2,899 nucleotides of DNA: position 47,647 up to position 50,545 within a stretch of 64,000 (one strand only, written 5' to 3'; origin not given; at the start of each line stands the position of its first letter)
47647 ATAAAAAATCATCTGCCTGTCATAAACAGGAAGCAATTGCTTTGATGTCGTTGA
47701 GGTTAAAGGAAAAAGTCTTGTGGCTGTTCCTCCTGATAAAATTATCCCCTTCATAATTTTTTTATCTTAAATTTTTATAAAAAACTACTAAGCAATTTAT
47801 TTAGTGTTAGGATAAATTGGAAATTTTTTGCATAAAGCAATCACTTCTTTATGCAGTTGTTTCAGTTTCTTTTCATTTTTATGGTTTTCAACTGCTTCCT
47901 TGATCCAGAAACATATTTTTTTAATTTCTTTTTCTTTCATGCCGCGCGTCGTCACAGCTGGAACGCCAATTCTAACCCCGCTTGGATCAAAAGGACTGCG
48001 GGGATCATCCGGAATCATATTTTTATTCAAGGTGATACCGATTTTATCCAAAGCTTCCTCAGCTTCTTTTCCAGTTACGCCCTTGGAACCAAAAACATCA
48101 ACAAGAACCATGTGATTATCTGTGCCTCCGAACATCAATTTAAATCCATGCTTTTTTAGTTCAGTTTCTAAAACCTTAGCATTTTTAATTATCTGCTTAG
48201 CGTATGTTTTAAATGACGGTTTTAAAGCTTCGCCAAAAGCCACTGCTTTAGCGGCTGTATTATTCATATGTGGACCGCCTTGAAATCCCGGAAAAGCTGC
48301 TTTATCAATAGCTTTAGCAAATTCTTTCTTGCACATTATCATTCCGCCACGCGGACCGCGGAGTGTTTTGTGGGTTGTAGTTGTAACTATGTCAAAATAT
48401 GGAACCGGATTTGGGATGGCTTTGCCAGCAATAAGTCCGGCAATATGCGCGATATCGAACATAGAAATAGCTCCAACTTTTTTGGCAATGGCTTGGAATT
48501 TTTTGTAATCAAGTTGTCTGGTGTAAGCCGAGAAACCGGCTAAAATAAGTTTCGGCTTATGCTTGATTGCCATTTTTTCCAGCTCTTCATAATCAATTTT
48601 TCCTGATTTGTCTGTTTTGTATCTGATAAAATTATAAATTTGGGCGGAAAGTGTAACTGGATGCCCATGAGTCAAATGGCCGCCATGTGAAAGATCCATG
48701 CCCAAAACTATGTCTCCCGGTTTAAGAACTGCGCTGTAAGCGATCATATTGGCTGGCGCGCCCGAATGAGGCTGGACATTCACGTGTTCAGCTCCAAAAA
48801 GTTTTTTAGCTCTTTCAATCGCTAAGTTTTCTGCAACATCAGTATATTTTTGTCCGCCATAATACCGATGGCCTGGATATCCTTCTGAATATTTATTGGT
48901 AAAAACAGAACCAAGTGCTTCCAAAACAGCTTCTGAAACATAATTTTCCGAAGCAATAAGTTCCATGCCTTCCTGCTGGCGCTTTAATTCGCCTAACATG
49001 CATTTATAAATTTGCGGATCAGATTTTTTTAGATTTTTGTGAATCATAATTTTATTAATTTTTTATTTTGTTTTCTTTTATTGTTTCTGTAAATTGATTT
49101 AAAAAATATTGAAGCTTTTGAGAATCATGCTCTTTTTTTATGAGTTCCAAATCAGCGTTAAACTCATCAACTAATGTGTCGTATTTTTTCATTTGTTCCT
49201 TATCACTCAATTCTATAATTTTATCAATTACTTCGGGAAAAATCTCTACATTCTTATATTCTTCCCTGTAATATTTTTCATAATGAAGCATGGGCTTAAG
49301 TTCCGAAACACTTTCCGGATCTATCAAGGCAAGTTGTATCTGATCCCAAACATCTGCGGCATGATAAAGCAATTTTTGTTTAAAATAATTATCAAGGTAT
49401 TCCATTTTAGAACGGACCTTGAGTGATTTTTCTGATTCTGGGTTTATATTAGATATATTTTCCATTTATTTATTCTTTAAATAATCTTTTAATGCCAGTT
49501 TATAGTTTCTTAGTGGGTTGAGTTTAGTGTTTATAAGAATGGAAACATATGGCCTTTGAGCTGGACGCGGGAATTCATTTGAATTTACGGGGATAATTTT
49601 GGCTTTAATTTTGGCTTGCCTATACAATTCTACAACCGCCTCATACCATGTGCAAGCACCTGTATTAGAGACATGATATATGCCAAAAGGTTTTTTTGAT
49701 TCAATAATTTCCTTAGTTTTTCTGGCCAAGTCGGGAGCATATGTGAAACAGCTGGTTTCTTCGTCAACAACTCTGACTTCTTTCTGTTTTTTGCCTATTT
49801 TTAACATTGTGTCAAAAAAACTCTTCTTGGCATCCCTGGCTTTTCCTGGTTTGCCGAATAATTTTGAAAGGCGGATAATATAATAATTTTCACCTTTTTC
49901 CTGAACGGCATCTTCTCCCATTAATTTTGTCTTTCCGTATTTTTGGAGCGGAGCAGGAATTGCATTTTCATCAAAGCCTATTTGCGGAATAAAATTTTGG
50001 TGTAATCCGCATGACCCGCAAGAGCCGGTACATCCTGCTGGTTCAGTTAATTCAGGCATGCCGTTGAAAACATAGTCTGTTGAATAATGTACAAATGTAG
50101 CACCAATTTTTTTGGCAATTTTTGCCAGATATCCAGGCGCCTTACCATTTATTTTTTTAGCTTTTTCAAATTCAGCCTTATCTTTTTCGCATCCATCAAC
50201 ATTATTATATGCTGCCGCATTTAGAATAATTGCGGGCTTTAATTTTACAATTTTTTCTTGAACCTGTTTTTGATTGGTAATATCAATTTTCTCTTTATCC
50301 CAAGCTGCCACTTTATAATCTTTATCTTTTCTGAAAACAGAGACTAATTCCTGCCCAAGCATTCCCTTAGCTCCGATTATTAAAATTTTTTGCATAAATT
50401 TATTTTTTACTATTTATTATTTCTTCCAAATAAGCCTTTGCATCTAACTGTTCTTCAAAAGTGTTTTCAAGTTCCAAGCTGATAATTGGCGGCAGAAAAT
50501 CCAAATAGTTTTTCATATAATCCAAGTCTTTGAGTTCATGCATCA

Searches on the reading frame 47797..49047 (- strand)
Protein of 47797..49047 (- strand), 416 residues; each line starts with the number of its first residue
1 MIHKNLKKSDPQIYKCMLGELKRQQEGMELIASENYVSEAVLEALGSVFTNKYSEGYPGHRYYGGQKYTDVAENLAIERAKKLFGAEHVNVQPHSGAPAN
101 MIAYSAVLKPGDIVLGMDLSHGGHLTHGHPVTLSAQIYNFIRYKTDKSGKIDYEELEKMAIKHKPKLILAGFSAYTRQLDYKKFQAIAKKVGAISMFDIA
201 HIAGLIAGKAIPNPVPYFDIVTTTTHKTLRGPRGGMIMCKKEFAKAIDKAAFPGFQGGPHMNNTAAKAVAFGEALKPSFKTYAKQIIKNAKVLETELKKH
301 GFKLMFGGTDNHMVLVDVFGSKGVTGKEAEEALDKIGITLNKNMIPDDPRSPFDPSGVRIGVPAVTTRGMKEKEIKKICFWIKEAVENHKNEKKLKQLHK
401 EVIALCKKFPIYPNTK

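Call 57: search_protein_families(library=pfam, proteins=[window:47797-49047:-], max_evalue=0.00001)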
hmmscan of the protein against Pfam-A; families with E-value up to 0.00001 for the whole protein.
window:47797-49047:- (416 aa): 3 families
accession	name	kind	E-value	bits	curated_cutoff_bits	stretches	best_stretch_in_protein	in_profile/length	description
PF00464.25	SHMT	-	5.3e-158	526.2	27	1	6-382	1-399/399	Serine hydroxymethyltransferase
PF00155.27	Aminotran_1_2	-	1.7e-13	50.9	19.7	1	68-371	44-355/361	Aminotransferase class I and II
PF01212.27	Beta_elim_lyase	-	1.2e-09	38.3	27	1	76-316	37-285/288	Beta-eliminating lyase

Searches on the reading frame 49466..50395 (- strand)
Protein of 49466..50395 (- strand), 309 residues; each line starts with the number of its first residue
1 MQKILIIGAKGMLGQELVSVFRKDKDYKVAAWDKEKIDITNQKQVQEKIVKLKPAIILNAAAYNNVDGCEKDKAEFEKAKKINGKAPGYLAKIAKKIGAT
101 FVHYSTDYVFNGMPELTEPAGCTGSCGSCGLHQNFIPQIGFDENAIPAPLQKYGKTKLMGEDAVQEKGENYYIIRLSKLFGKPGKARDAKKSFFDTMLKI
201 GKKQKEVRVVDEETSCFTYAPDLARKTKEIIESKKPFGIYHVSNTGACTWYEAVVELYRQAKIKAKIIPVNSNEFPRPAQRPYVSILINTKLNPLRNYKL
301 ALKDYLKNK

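Call 57: search_protein_families(library=pfam, proteins=[window:49466-50395:-], max_evalue=0.00001)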
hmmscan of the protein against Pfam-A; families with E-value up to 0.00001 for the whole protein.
window:49466-50395:- (309 aa): 4 families
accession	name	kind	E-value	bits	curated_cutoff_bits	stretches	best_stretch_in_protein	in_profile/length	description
PF04321.23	RmlD_sub_bind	-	2.2e-70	237.4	27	1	3-307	2-283/287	RmlD substrate binding domain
PF01370.27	Epimerase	-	2.6e-18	66.8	20.9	1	4-234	1-231/240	NAD dependent epimerase/dehydratase family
PF07993.18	NAD_binding_4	-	4.3e-07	29.8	20.1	1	74-210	103-238/258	Male sterility protein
PF16363.11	GDP_Man_Dehyd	-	2.3e-06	27.7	27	0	139-255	139-259/332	GDP-mannose 4,6 dehydratase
